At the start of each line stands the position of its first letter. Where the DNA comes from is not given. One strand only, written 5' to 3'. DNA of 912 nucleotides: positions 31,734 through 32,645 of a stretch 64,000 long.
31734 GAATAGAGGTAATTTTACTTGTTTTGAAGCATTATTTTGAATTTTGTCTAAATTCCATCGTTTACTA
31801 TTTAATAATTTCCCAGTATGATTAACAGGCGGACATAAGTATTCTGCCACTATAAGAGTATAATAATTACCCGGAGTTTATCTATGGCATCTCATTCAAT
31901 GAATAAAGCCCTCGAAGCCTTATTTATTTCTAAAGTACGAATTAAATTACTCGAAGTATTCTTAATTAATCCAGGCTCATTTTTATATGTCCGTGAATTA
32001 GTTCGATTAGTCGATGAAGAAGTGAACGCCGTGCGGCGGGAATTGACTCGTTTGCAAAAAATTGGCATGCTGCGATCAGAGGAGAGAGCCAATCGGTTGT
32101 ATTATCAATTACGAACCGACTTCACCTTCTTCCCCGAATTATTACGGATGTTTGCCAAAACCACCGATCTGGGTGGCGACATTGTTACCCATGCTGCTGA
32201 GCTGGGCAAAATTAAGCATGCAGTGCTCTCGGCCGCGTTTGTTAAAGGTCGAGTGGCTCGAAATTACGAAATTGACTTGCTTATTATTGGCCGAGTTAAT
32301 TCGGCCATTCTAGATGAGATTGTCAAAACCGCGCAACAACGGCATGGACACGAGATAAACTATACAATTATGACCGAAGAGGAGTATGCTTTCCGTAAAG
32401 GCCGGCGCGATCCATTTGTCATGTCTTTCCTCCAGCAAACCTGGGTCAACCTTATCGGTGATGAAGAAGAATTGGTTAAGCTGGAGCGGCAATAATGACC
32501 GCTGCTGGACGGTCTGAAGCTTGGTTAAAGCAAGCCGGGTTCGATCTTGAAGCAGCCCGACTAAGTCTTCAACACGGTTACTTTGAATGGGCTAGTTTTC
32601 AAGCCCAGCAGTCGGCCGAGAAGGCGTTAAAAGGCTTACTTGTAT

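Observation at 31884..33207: Three-gene wHTH/degenerate-MNT + HEPN + MNT module immediately downstream of rnpB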

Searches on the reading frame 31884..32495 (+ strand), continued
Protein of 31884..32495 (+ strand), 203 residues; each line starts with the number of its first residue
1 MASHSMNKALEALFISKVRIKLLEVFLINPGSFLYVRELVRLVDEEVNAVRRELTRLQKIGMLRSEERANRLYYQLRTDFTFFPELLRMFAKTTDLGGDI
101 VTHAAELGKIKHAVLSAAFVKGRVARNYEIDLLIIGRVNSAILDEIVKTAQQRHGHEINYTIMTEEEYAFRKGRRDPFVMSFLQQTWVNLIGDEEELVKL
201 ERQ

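Call 73: search_dna_similar(query=window:31884-32492:+, collection=plasmids, mode=protein, max_evalue=0.01, max_rows=15)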
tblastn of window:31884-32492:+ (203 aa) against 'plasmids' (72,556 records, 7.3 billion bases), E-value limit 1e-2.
Records with a match: 25; places in all: 25; records where one place covers at least 80% of the query: 7.
Best place of each record, by identity: <60% 25.
By first word of the organism name: Legionella 19; Comamonas 1; Bradyrhizobium 1; uncultured 1; Cupriavidus 1; Burkholderia 1; Sulfuricella 1.
By predicted mobility (MOB-suite, as given by PLSDB): conjugative 18; non-mobilizable 6; mobilizable 1.
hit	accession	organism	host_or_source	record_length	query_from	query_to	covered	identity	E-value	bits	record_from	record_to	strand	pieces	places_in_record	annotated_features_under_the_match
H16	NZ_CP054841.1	Comamonas antarctica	whole organism,R2A medium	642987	7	200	96%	29.2%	2e-12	72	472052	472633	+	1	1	nucleotidyltransferase domain-containing protein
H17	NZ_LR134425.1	Legionella adelaidensis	environmental,Cooling tower water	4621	12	200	93%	29.7%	2e-8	61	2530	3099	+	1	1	hypothetical protein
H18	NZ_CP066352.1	Bradyrhizobium japonicum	Glycine max,DNA isolated from pure ...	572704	11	197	92%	30.1%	8e-9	62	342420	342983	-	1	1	nucleotidyltransferase domain-containing protein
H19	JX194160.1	uncultured bacterium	-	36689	11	197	92%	30.0%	7e-9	62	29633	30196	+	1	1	putative transcription regulator | hypothetical protein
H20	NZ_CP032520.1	Cupriavidus oxalaticus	cell culture,activated sludge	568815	10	202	95%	28.9%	2e-7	58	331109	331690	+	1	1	nucleotidyltransferase domain-containing protein | hypothetical protein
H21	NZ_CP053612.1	Burkholderia sp. MBR-1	-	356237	7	202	97%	27.6%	2e-10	67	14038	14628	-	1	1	nucleotidyltransferase domain-containing protein | hypothetical protein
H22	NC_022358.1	Sulfuricella denitrificans skB26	-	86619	6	201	97%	25.6%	4e-7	57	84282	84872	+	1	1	nucleotidyltransferase domain-containing protein | hypothetical protein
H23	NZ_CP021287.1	Legionella pneumophila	Homo sapiens,human lung tissue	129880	50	197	73%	31.8%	4e-11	68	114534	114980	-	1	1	nucleotidyltransferase domain-containing protein | DNA-binding protein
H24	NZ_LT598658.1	Legionella pneumophila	Homo sapiens,clinical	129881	50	197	73%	31.8%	4e-11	68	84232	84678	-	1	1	nucleotidyltransferase domain-containing protein | DNA-binding protein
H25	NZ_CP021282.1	Legionella pneumophila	Homo sapiens,human lung tissue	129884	50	197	73%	31.8%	4e-11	68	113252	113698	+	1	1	nucleotidyltransferase domain-containing protein | DNA-binding protein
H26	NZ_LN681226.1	Legionella hackeliae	-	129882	50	197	73%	31.8%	4e-11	68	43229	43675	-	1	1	nucleotidyltransferase domain-containing protein | DNA-binding protein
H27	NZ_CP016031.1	Legionella pneumophila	Isolate,clinical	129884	50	197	73%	31.8%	4e-11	68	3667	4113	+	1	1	nucleotidyltransferase domain-containing protein | DNA-binding protein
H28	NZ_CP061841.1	Legionella pneumophila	pure culture,drinking water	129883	50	197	73%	31.8%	4e-11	68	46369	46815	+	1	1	nucleotidyltransferase domain-containing protein | DNA-binding protein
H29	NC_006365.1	Legionella pneumophila str. Paris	-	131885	50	197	73%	31.8%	4e-11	68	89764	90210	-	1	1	nucleotidyltransferase domain-containing protein | DNA-binding protein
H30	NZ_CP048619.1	Legionella pneumophila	-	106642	50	197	73%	31.8%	6e-11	68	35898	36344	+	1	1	nucleotidyltransferase domain-containing protein | hypothetical protein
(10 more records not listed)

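Call 74: get_annotated_region(hit=H21, flank=1500)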
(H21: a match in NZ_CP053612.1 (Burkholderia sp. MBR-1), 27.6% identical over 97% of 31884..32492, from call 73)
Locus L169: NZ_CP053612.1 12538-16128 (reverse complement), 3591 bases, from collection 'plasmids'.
description: Burkholderia sp. MBR-1 plasmid pMBR01, complete sequence
organism: Burkholderia sp. MBR-1 (NCBI taxid 2732364)
taxonomy: Bacteria; Pseudomonadota; Betaproteobacteria; Burkholderiales; Burkholderiaceae; Burkholderia; Burkholderia sp. MBR-1
host: -; source: -; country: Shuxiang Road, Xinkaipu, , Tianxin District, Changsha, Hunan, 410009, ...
typing (MOB-suite, as given by PLSDB): mobilizable; relaxase MOBP
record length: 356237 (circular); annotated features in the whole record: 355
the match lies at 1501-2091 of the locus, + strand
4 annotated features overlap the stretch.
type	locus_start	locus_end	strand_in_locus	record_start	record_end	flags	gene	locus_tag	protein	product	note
CDS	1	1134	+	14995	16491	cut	-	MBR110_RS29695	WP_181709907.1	replication initiation protein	GO:0006270 - DNA replication initiation [Evidence IEA]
CDS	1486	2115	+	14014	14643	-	-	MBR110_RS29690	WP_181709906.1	nucleotidyltransferase domain-containing protein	-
CDS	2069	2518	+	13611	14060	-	-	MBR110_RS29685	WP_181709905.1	hypothetical protein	-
CDS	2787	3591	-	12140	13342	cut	-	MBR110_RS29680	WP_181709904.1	ParB/RepB/Spo0J family partition protein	-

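Call 75: get_annotated_region(hit=H16, flank=1500)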
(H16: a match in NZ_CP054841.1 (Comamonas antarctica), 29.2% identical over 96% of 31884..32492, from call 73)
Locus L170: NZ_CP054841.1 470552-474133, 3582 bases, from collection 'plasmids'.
description: Comamonas antarctica strain 16-35-5 plasmid unnamed1, complete sequence
organism: Comamonas antarctica (NCBI taxid 2743470)
taxonomy: Bacteria; Pseudomonadota; Betaproteobacteria; Burkholderiales; Comamonadaceae; Comamonas; Comamonas antarctica
host: -; source: whole organism,R2A medium; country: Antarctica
typing (MOB-suite, as given by PLSDB): non-mobilizable; mating-pair formation MPF_T
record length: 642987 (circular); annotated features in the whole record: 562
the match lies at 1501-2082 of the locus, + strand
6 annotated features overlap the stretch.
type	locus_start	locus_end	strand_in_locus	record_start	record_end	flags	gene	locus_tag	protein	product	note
CDS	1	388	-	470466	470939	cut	-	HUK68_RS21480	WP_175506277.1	DUF6644 family protein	-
CDS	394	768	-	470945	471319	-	-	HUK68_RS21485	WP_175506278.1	DUF6152 family protein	-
CDS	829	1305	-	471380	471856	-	-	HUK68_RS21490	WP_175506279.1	hypothetical protein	-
CDS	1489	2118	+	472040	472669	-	-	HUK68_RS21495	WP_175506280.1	nucleotidyltransferase domain-containing protein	-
CDS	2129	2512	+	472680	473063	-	-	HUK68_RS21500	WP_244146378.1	DNA-binding protein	-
CDS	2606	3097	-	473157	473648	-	-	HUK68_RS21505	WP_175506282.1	hypothetical protein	-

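Call 76: get_annotated_region(hit=H22, flank=1500)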
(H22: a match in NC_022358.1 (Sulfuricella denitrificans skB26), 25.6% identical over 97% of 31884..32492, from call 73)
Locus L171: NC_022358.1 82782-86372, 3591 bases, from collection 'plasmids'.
description: Sulfuricella denitrificans skB26 plasmid pSCD, complete sequence
organism: Sulfuricella denitrificans skB26 (NCBI taxid 1163617)
taxonomy: Bacteria; Pseudomonadota; Betaproteobacteria; Nitrosomonadales; Sulfuricellaceae; Sulfuricella; Sulfuricella denitrificans; Sulfuricella denitrificans skB26
host: -; source: -; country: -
typing (MOB-suite, as given by PLSDB): non-mobilizable; replicon rep_cluster_1630
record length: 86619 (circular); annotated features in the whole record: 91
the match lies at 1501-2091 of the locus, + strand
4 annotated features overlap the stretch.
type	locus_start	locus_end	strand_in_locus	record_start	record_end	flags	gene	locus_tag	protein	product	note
CDS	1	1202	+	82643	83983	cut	-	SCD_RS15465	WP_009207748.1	sigma-54 dependent transcriptional regulator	GO:0006355 - regulation of DNA-templated transcription [Evidence IEA]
CDS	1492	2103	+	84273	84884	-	-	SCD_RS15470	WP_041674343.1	nucleotidyltransferase domain-containing protein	-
CDS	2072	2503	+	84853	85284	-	-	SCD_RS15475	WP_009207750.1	hypothetical protein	-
CDS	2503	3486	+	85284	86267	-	-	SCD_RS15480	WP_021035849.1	tyrosine-type recombinase/integrase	GO:0015074 - DNA integration [Evidence IEA]; GO:0006310 - DNA recombination [Evidence IEA]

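Call 77: search_protein_families(library=padloc, proteins=[L169:2069-2515:+, L170:2129-2509:+, L171:2072-2500:+, L169:1486-2112:+, L170:1489-2115:+], max_evalue=0.01)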
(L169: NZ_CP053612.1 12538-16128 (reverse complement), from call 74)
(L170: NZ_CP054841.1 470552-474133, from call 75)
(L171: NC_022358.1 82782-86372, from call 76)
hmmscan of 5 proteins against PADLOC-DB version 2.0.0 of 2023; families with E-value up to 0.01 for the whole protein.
L169:2069-2515:+ (149 aa): 8 families
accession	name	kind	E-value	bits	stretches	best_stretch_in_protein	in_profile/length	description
PDLC04378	PDC-M05B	-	1.1e-61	205.5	1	1-149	1-153/153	-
PDLC04379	PDC-M05B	-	2.8e-23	80.5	1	6-146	3-144/147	-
PDLC04377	PDC-M05B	-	1.7e-18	65.1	1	13-148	10-147/149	-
PDLC04374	PDC-M05B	-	2.6e-17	61.4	1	8-146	5-145/146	-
PDLC04376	PDC-M05B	-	2.7e-13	48.3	1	34-141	11-120/121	-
PDLC04373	PDC-M05B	-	4e-12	44.4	1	1-139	1-137/141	-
PDLC04375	PDC-M05B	-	4.4e-10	38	1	3-132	11-142/151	-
PDLC04380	PDC-M05B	-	0.0014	17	1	13-84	21-91/114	-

L170:2129-2509:+ (127 aa): 8 families
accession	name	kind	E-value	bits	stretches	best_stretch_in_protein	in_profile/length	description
PDLC04379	PDC-M05B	-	8.3e-62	205.5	1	2-124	22-144/147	-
PDLC04376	PDC-M05B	-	2.6e-37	125.8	1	3-117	4-118/121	-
PDLC04377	PDC-M05B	-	9.4e-26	88.6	1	1-123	22-144/149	-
PDLC04378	PDC-M05B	-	9.9e-26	88.8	1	3-123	30-149/153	-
PDLC04374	PDC-M05B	-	4.5e-22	76.9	1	3-123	24-144/146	-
PDLC04373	PDC-M05B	-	4.5e-18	63.6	1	2-115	26-135/141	-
PDLC04375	PDC-M05B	-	1.4e-11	42.8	1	3-113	35-145/151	-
PDLC04381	PDC-M05B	-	3.8e-10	38.2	1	8-114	2-104/113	-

L171:2072-2500:+ (143 aa): 9 families
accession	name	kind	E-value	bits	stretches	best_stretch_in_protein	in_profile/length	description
PDLC04373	PDC-M05B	-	6.6e-61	202.5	1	7-140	4-137/141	-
PDLC04381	PDC-M05B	-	1.3e-35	120.2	1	35-139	2-106/113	-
PDLC04379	PDC-M05B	-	8.9e-27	91.9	1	8-137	2-134/147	-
PDLC04376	PDC-M05B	-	3.9e-21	73.6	1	31-137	5-115/121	-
PDLC04377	PDC-M05B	-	1.7e-16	58.5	1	9-132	3-130/149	-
PDLC04374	PDC-M05B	-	5e-12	44.3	1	9-132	3-130/146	-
PDLC04378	PDC-M05B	-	1.2e-09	36.5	1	24-132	24-135/153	-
PDLC04375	PDC-M05B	-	4.2e-07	28.3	1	8-77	13-81/151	-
PDLC04380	PDC-M05B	-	0.00039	18.7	1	12-78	17-82/114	-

L169:1486-2112:+ (209 aa): 13 families
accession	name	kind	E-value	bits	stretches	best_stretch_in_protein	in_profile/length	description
PDLC04368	PDC-M05A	-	8.6e-50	167.4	1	9-200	7-198/201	-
PDLC04369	PDC-M05A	-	6.5e-31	105.5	1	7-199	4-193/201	-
PDLC04372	PDC-M05A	-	6.1e-25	86.4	1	44-198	10-165/167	-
PDLC04370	PDC-M05A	-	2.3e-14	51.7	1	9-194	8-191/194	-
PDLC04903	PDC-S09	-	4.4e-08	31.4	1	100-135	16-51/108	-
PDLC04907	PDC-S09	-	1.3e-07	29.7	1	96-143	14-60/114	-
PDLC04371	PDC-M05A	-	8.6e-07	26.8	1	11-150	27-167/211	-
PDLC04902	PDC-S09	-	1.9e-06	26.1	1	112-134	23-45/97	-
PDLC04904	PDC-S09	-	3.2e-06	25.3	1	111-133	26-48/104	-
PDLC04906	PDC-S09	-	5.2e-05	21.6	1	111-134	25-48/98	-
PDLC04778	PDC-M70A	-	0.00087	16.7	1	99-160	36-97/355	-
PDLC01438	Csa3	-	0.00098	17.2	1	15-96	147-221/305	"CAS-I,CAS-II,CAS-III,CAS-IV,CAS-V,CAS-VI; associated_signaling"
PDLC01720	Csa3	-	0.0022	16.5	1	8-88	17-101/118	Csa3_1_CAS-I-II-III-IV-V-VI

L170:1489-2115:+ (209 aa): 14 families
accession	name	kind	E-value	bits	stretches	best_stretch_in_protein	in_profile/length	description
PDLC04368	PDC-M05A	-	3.1e-75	250.4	1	4-197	3-197/201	-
PDLC04372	PDC-M05A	-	2.2e-39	133.4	1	35-191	3-160/167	-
PDLC04369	PDC-M05A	-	7.5e-32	108.6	1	14-193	13-189/201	-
PDLC04370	PDC-M05A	-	3.9e-24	83.6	1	11-191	11-190/194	-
PDLC04371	PDC-M05A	-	1.4e-21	75.1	1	1-159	18-178/211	-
PDLC04903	PDC-S09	-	6.6e-06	24.4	1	95-136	12-54/108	-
PDLC04902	PDC-S09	-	7e-06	24.3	1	108-154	21-70/97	-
PDLC04904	PDC-S09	-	1e-05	23.7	1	112-159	29-78/104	-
PDLC01857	CARF3--CARF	-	6.6e-05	20.6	1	24-89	137-198/201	-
PDLC04906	PDC-S09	-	7.4e-05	21.1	1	108-159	24-78/98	-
PDLC04907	PDC-S09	-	0.00028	19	1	100-133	17-52/114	-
PDLC01438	Csa3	-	0.00037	18.6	1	7-92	141-218/305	"CAS-I,CAS-II,CAS-III,CAS-IV,CAS-V,CAS-VI; associated_signaling"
PDLC01720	Csa3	-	0.0048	15.4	1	16-89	27-94/118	Csa3_1_CAS-I-II-III-IV-V-VI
PDLC01044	Csa3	-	0.0093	13.9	0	14-66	136-183/194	Type I-A associated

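Call 78: search_protein_families(library=pfam, proteins=[L169:2069-2515:+, L170:2129-2509:+, L171:2072-2500:+, L169:1486-2112:+, L170:1489-2115:+], max_evalue=0.1)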
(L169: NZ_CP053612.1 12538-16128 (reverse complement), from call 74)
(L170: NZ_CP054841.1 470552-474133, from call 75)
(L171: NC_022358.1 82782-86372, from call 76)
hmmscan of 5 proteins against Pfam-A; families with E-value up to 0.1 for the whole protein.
L169:2069-2515:+ (149 aa): 0 families

L170:2129-2509:+ (127 aa): 1 family
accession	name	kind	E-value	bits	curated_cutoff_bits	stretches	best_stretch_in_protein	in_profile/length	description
PF08587.17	UBA_2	-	0.016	15.6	23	1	56-97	2-38/45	Ubiquitin associated domain (UBA)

L171:2072-2500:+ (143 aa): 0 families

L169:1486-2112:+ (209 aa): 6 families
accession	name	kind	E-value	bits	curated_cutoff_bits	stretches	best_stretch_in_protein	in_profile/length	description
PF18765.7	Polbeta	-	5.7e-09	36.5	26.9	1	99-164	3-70/93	Polymerase beta, Nucleotidyltransferase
PF01909.29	NTP_transf_2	-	1.2e-07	32.4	21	1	113-146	17-52/93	Nucleotidyltransferase domain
PF22600.2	MTPAP-like_central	-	0.00059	20.4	27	1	96-160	26-89/139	Poly(A) RNA polymerase, mitochondrial-like, central palm domain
PF10127.15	RlaP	-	0.001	19.2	23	1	99-189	9-102/249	RNA repair pathway DNA polymerase beta family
PF21248.3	SoFic-like_C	-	0.0073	16.9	27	1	19-73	19-71/76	Protein adenylyltransferase SoFic-like, C-terminal domain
PF12840.13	HTH_20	-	0.0075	16.7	27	1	18-64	6-50/51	Helix-turn-helix domain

L170:1489-2115:+ (209 aa): 13 families
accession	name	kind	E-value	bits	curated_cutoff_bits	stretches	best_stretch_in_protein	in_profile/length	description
PF18765.7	Polbeta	-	2.9e-07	31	26.9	1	106-137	11-42/93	Polymerase beta, Nucleotidyltransferase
PF01909.29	NTP_transf_2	-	5.8e-06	27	21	1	108-138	14-44/93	Nucleotidyltransferase domain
PF12802.13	MarR_2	-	5.1e-05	23.8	27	1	18-63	9-53/61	MarR family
PF24033.1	DUF7342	-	0.0022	18.4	31.6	1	42-109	29-94/150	Family of unknown function (DUF7342)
PF01047.28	MarR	-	0.0043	17.3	24.6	1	31-64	18-51/59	MarR family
PF03428.19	RP-C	-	0.0052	17.1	24.4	1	35-72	76-113/175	Replication protein C N-terminal domain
PF13545.12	HTH_Crp_2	-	0.0065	16.8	27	1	33-62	25-55/70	Crp-like helix-turn-helix domain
PF22600.2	MTPAP-like_central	-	0.0072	16.9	27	1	86-133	18-64/139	Poly(A) RNA polymerase, mitochondrial-like, central palm domain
PF00392.27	GntR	-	0.0084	16.2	27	1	21-65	14-59/64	Bacterial regulatory proteins, gntR family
PF25212.1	HVO_A0114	-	0.0085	16.3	27.6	1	12-69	20-75/84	HVO_A0114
PF08100.18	Dimerisation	-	0.021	15.1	25.6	1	23-73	33-83/93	O-methyltransferase dimerisation domain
PF25213.1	HVO_A0261_N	-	0.035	14.4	35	1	16-65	13-59/86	HVO_A0261 N-terminal domain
PF02082.26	Rrf2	-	0.078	13.6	30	0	19-72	11-64/132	Iron-dependent Transcriptional regulator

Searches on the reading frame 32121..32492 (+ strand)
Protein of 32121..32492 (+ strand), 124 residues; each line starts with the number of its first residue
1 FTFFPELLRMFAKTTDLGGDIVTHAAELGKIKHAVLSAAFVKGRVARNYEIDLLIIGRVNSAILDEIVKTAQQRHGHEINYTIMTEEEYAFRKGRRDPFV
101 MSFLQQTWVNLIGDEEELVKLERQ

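Call 39: search_solved_structures(query=A3, max_evalue=10, show_alignments=2)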
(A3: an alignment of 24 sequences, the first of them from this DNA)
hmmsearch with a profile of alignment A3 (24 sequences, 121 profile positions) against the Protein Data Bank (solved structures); distinct sequences matched with E-value up to 10: 4.
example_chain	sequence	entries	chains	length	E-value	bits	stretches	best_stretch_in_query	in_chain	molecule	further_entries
7dze_A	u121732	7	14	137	0.19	14.7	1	13-43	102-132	Fatty acid-binding protein, liver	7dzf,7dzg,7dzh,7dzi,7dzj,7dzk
7dzl_A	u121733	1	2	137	0.19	14.6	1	13-43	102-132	Fatty acid-binding protein, liver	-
8emc_A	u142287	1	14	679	0.56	13.2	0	30-70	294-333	Protease Lon-related BREX system protein BrxL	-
8emh_A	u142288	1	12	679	0.57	13.1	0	30-70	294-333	Protease Lon-related BREX system protein BrxL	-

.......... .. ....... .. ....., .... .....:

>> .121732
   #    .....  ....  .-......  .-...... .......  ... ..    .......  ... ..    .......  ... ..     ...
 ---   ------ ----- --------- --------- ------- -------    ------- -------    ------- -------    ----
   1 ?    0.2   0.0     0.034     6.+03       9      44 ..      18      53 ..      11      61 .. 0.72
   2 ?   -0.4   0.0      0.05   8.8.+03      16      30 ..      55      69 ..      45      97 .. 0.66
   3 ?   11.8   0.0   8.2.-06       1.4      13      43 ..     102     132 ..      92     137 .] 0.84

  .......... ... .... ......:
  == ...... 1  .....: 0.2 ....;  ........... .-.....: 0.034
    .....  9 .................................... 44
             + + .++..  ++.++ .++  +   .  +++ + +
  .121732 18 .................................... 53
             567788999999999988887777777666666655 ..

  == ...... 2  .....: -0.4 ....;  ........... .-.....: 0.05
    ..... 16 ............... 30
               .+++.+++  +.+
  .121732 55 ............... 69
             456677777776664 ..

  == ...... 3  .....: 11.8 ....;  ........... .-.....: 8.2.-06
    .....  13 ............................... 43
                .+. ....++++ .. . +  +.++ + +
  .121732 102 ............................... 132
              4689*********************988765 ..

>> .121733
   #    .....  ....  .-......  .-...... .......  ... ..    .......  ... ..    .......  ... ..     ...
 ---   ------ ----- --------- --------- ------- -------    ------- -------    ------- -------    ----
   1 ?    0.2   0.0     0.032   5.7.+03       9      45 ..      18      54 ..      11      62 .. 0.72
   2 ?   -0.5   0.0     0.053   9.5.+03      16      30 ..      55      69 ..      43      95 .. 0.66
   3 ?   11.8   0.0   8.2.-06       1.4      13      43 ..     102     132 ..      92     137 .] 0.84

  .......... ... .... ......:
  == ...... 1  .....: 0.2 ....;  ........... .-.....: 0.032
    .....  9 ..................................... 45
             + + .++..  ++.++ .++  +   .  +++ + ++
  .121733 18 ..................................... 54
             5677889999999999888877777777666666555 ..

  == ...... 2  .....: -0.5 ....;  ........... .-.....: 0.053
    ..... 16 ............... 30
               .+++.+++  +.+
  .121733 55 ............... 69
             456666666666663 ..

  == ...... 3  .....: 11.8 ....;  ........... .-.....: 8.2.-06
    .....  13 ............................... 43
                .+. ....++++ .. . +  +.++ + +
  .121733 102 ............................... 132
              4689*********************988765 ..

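Call 42: predict_structure(alignment_id=A3)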
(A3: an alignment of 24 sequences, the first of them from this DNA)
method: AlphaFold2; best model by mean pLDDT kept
length: 124 residues; sequences in the alignment: 24
mean_pLDDT: 90.4   pTM: 0.83
mean pLDDT of the five models: 90.4, 90.0, 89.3, 87.7, 86.9
residues with pLDDT >= 90: 88; 70-90: 32; 50-70: 2; < 50: 2
segments of 3 or more residues with pLDDT < 50: none
pLDDT, mean of each block of 10 residues (from residue 1): 87 94 96 94 83 95 96 92 95 91 90 88 50
secondary structure, 60 per line:
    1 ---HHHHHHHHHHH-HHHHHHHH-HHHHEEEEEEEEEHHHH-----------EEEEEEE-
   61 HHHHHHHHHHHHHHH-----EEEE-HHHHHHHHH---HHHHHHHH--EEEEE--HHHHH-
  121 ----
elements in order: H4-14 H16-23 H25-28 E29-37 H38-41 E53-59 H61-75 E81-84 H86-94 H98-105 E108-112 H115-119

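Call 45: fold_search(model_id=the predicted structure, library=pdb)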
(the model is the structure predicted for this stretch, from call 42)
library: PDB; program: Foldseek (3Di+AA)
matches with E <= 10: 370; with E <= 0.001: 0
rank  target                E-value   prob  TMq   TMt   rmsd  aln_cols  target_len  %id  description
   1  6m6u_F                1.3e-02  0.98  0.44  0.44   4.9       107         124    8  Crystal structure the toxin-antitoxin MntA-HpeT mutant-D39ED41E (released 2020-09-30)
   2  7bxo_A                1.8e-02  0.97  0.44  0.44   5.0       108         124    9  Crystal structure of the toxin-antitoxin with AMP-PNP (released 2020-09-30)
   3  7bxo_E                1.8e-02  0.95  0.41  0.41   5.4       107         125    6  Crystal structure of the toxin-antitoxin with AMP-PNP (released 2020-09-30)
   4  6m6u_A                4.2e-02  0.93  0.43  0.44   4.8       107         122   10  Crystal structure the toxin-antitoxin MntA-HpeT mutant-D39ED41E (released 2020-09-30)
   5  6m6w_F                4.5e-02  0.95  0.46  0.46   5.1       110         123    9  Crystal structure the toxin-antitoxin MntA-HpeT mutant-Y104A (released 2020-09-30)
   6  7aer_A                5.8e-02  0.85  0.39  0.40   5.3       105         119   10  Rebuilt and re-refined PDB entry 5yep: tri-AMPylated Shewanella oneidensis HEPN toxin in complex with MNT antitoxin (released 2020-12-30)
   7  6ig2_C                6.5e-02  0.51  0.38  0.20  10.9       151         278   13  Structure of mitochondrial CDP-DAG synthase Tam41 complexed with CTP, delta 74, F240A (released 2019-07-10)
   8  5yep_A                7.0e-02  0.82  0.42  0.43   4.8       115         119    7  Crystal structure of SO_3166-SO_3165 from Shewanella oneidensis (released 2018-03-28)
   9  6ig4_A                8.4e-02  0.57  0.40  0.21  10.3       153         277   13  Structure of mitochondrial CDP-DAG synthase Tam41, delta 74 (released 2019-07-10)
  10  6m6v_A                1.1e-01  0.75  0.39  0.41   4.6       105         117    8  Crystal structure the toxin-antitoxin MntA-HepT (released 2020-09-30)
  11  6ig4_B                1.3e-01  0.47  0.39  0.21  10.7       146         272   13  Structure of mitochondrial CDP-DAG synthase Tam41, delta 74 (released 2019-07-10)
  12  8xeh_E                2.0e-01  0.57  0.39  0.44   5.8        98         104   15  Crystal structure of HEPN-MNT complex (released 2024-12-18)
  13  8xeo_B                3.2e-01  0.57  0.41  0.48   5.4        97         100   14  Crystal structure of MNT antitoxin (released 2024-12-18)
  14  2rff                  3.2e-01  0.30  0.31  0.34   7.3        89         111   17  Crystal structure of a putative nucleotidyltransferase (NP_343093.1) from Sulfolobus solfataricus at 1.40 A resolution (released 2007-10-16)
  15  6m6w_A                3.4e-01  0.54  0.40  0.42   5.2       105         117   10  Crystal structure the toxin-antitoxin MntA-HpeT mutant-Y104A (released 2020-09-30)
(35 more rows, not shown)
